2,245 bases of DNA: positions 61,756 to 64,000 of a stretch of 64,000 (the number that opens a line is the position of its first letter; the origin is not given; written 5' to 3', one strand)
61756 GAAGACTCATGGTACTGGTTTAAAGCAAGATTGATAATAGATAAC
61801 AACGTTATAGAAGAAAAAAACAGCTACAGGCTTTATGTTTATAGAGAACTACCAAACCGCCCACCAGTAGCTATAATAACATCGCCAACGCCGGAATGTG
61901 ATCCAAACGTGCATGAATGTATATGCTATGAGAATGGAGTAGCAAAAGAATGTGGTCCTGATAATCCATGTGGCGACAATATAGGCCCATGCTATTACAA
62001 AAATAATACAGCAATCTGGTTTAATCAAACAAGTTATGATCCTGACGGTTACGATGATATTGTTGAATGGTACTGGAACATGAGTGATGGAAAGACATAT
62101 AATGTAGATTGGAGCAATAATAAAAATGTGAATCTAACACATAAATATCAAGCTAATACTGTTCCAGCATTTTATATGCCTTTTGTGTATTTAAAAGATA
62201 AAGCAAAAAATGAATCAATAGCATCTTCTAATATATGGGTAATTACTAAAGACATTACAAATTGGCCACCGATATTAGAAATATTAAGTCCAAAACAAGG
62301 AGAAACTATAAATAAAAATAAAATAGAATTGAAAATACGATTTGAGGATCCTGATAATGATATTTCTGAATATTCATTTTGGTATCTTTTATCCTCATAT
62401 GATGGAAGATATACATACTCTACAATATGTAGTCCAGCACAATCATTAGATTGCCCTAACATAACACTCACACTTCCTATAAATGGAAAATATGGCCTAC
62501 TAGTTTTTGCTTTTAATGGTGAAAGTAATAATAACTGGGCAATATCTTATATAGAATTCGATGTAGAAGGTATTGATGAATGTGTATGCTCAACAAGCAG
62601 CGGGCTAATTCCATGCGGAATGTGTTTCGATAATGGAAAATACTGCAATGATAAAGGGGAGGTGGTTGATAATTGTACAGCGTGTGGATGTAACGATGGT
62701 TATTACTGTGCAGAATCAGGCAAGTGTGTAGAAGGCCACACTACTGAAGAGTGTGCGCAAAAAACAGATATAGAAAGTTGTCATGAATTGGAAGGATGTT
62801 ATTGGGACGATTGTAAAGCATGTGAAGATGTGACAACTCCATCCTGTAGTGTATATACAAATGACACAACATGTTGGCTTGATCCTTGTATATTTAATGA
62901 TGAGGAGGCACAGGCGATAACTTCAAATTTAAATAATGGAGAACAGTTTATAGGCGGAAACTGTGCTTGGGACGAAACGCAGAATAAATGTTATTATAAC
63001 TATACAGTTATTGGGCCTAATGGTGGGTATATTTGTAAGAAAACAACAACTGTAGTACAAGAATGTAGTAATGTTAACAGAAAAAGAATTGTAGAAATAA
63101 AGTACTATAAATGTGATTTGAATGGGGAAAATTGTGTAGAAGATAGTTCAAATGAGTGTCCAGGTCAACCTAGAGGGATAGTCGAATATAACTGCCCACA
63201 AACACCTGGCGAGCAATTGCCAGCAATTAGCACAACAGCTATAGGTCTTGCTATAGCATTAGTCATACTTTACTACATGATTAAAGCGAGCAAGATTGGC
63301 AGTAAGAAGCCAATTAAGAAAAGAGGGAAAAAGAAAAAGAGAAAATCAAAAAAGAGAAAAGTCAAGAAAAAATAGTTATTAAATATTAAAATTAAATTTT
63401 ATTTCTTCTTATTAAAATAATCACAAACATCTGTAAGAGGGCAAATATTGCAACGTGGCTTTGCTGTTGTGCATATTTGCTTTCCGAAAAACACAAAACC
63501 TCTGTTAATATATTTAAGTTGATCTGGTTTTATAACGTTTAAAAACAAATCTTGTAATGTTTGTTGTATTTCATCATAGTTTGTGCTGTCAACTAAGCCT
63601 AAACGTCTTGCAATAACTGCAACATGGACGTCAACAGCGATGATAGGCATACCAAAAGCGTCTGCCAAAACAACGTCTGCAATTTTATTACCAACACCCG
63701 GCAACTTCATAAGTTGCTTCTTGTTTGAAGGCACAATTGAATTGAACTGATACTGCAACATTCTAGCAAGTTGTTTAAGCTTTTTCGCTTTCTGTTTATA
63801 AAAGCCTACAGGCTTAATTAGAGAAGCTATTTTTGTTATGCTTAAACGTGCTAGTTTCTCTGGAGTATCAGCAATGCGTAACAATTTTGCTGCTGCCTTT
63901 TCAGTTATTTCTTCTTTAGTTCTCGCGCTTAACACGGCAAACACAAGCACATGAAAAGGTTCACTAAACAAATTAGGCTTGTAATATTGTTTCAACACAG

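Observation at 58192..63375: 1727-aa surface protein combining MopE-like Cys/Asp metal-binding repeats, a beta-helix, a PKD-like domain and a TM anchor with a poly-Lys tail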

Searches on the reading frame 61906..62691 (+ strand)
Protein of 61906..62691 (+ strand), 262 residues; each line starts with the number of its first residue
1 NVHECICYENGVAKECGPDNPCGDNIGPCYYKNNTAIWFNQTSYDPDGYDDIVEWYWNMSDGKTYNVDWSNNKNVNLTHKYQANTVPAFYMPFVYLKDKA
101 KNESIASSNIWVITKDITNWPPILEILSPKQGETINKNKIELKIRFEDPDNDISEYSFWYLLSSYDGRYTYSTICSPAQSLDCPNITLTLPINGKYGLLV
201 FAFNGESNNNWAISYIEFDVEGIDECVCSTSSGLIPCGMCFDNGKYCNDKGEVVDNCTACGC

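Call 17: search_protein_families(library=pfam, proteins=[window:61906-62691:+], max_evalue=10)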
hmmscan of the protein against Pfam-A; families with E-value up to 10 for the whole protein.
window:61906-62691:+ (262 aa): 5 families
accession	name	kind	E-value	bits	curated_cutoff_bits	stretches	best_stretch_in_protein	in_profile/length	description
PF00801.26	PKD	-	0.00092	19.6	23.5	1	28-82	8-54/80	PKD domain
PF23265.1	Ig-like_KY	-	0.0014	19.2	27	1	124-215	19-114/129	KY-like, immunoglobulin-like domain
PF17957.7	Big_7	-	0.0063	17.6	24.1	1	122-159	1-38/70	Bacterial Ig domain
PF18911.6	PKD_4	-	0.018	15.5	27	1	39-84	22-59/85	PKD domain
PF02820.24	MBT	-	0.38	11.5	22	0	141-166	26-48/69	mbt repeat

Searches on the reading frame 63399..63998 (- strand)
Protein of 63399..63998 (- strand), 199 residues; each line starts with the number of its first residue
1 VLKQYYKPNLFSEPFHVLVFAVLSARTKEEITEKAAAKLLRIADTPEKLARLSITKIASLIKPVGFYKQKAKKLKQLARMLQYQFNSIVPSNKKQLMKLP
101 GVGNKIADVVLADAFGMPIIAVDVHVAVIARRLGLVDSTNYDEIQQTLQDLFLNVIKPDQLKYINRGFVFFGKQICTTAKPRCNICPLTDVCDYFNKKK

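Call 13: search_protein_families(library=pfam, proteins=[window:63399-63998:-], max_evalue=0.001)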
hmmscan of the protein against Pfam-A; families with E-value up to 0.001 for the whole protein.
window:63399-63998:- (199 aa): 3 families
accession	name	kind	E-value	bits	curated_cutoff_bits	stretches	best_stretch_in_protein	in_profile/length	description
PF00730.31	HhH-GPD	-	5.4e-21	75.4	26.2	1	21-151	3-105/108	HhH-GPD superfamily base excision DNA repair protein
PF00633.29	HHH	-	1.3e-05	25.3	24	1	85-112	2-29/30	Helix-hairpin-helix motif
PF14520.12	HHH_5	-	0.00043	21.1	27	0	89-108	30-49/57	Helix-hairpin-helix domain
